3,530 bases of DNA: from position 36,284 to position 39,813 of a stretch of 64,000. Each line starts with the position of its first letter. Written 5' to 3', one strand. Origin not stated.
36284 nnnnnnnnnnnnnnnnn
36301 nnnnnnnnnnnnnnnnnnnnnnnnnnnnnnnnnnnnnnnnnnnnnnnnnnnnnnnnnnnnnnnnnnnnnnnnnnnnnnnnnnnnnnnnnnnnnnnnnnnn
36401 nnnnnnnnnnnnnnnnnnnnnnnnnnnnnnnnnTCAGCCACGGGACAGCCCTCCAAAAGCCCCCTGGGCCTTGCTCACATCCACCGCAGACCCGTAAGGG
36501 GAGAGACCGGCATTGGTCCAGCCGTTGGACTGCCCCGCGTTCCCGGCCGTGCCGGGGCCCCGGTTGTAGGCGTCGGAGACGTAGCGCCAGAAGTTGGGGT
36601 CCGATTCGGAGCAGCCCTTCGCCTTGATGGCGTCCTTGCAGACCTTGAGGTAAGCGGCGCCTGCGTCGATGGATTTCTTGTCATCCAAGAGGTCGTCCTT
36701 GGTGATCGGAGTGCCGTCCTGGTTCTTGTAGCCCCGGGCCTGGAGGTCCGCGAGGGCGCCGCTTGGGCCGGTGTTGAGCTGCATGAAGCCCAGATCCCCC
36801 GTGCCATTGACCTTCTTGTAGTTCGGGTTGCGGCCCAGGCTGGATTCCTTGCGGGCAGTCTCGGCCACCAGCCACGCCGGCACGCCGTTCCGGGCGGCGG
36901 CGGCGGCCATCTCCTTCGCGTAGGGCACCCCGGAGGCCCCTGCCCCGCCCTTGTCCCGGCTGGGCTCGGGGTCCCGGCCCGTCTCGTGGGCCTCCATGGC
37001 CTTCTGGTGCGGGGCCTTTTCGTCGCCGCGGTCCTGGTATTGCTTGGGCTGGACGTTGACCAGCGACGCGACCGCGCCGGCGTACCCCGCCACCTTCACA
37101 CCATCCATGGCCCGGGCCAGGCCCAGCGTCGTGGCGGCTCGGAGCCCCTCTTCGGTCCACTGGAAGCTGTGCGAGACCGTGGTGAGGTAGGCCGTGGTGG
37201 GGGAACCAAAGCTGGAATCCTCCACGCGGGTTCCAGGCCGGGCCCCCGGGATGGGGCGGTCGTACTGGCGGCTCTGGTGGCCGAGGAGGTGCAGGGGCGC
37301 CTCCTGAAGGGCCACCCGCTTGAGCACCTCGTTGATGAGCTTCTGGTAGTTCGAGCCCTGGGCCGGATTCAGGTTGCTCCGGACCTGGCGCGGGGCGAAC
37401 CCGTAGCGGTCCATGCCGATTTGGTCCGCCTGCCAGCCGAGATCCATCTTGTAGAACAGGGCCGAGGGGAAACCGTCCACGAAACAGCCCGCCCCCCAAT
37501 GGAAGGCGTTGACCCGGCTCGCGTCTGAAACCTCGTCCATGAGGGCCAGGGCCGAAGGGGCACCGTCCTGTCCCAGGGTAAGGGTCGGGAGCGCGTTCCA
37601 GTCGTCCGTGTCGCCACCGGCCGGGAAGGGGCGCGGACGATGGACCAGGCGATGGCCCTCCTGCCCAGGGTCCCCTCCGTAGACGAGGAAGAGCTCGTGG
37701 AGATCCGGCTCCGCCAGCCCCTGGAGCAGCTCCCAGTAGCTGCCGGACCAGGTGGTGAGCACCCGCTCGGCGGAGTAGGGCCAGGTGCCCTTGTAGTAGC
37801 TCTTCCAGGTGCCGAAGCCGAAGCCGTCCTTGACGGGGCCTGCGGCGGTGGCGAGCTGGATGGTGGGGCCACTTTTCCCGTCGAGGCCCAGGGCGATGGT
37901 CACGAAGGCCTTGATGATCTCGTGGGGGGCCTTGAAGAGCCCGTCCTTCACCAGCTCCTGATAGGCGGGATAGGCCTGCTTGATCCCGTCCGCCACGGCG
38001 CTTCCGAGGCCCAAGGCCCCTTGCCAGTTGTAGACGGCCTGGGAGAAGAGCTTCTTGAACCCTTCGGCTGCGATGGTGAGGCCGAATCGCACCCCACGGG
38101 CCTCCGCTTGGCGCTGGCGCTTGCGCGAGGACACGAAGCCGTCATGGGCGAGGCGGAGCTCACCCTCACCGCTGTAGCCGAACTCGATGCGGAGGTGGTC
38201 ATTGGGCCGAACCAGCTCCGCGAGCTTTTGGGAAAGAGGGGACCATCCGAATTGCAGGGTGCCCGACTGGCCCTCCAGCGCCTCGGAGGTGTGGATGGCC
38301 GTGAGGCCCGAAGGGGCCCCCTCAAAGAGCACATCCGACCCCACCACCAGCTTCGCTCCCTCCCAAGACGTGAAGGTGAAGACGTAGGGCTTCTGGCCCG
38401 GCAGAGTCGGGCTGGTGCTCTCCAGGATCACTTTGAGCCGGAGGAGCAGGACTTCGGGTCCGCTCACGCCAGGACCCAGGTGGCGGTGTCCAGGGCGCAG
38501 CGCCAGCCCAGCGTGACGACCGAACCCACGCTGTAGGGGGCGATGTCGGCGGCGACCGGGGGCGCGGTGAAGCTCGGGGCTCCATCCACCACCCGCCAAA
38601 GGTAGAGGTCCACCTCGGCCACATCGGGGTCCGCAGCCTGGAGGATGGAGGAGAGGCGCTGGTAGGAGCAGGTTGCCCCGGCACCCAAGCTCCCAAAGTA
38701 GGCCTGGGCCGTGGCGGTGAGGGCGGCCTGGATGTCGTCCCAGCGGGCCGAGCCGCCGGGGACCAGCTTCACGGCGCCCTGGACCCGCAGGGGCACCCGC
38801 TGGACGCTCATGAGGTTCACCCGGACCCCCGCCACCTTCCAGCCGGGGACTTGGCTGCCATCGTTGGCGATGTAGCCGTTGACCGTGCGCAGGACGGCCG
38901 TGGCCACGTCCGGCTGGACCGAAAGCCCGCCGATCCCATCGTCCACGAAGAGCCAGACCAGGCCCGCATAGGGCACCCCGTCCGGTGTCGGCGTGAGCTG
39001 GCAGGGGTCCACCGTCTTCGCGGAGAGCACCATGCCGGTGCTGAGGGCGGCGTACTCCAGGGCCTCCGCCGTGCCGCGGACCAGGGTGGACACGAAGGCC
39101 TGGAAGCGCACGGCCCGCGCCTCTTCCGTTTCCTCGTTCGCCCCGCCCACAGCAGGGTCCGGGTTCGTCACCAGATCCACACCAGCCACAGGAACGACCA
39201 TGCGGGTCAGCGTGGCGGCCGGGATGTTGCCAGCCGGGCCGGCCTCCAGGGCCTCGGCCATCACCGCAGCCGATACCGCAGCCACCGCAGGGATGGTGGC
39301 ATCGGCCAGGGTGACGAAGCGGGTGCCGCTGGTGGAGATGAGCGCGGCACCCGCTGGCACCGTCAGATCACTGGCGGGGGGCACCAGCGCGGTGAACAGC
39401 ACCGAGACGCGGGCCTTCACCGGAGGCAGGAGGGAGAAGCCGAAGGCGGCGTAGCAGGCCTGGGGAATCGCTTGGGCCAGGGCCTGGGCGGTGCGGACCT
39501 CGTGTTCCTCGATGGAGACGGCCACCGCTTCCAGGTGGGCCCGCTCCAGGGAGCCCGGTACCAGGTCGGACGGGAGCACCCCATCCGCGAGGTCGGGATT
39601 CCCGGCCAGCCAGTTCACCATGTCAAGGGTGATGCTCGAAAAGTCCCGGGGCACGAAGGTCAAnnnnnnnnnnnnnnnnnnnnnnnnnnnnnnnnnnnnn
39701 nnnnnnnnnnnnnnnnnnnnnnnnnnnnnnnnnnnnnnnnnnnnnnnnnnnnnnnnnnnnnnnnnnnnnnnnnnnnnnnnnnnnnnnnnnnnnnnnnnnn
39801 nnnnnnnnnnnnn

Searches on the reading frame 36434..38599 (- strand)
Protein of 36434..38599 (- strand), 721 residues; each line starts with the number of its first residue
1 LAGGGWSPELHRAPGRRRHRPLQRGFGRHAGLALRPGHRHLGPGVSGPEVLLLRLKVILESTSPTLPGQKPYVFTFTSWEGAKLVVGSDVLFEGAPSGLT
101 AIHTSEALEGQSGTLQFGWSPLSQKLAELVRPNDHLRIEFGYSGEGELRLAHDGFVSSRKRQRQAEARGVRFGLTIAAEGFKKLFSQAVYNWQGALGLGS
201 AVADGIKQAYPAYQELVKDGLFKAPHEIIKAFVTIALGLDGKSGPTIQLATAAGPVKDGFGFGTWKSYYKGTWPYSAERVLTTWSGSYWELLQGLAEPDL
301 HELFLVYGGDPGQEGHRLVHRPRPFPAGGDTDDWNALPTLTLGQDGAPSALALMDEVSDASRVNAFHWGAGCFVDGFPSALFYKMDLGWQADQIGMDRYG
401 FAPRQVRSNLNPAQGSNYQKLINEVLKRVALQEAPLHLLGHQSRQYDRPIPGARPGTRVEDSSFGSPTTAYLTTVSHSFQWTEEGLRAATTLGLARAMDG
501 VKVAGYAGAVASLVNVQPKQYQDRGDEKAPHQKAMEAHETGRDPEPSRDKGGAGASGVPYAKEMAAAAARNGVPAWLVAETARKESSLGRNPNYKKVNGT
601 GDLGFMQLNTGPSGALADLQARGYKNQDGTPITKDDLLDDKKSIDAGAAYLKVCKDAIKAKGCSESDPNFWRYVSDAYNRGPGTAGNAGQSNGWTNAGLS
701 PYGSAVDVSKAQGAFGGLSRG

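Call 11: search_protein_families(library=pfam, proteins=[window:36434-38599:-])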
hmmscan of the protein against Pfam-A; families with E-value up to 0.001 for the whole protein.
window:36434-38599:- (721 aa): 1 family
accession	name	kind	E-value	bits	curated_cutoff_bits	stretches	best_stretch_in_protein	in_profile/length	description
PF01464.25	SLT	-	1.5e-09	37.8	21.3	1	566-696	5-112/117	Transglycosylase SLT domain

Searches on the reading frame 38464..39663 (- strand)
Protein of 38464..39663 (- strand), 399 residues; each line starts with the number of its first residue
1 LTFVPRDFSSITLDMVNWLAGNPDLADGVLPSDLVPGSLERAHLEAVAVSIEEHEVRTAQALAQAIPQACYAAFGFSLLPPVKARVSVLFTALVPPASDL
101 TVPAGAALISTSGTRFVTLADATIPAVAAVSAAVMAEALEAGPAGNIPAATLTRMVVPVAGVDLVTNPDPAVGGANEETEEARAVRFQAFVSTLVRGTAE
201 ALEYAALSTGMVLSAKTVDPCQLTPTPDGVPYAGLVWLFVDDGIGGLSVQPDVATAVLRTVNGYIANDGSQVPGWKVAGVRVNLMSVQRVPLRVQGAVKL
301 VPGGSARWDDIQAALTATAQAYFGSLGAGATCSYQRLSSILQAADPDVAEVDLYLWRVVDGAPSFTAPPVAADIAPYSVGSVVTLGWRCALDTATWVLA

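Call 13: search_protein_families(library=phrogs, proteins=[window:38464-39663:-])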
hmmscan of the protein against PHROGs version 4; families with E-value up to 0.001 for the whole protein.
window:38464-39663:- (399 aa): 2 families
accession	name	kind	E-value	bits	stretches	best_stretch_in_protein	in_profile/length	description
phrog_6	-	tail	2.8e-48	165.9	1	3-346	67-374/548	baseplate wedge subunit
phrog_34452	-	unknown function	0.00017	22.3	1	105-171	110-175/175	-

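Call 14: search_protein_families(library=pfam, proteins=[window:38464-39663:-])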
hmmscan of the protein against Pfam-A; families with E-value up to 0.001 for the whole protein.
window:38464-39663:- (399 aa): 1 family
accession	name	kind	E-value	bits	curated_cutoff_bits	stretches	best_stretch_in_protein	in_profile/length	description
PF04865.19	Baseplate_J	-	2.2e-17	63.6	21.1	1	70-339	9-254/255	Baseplate J-like protein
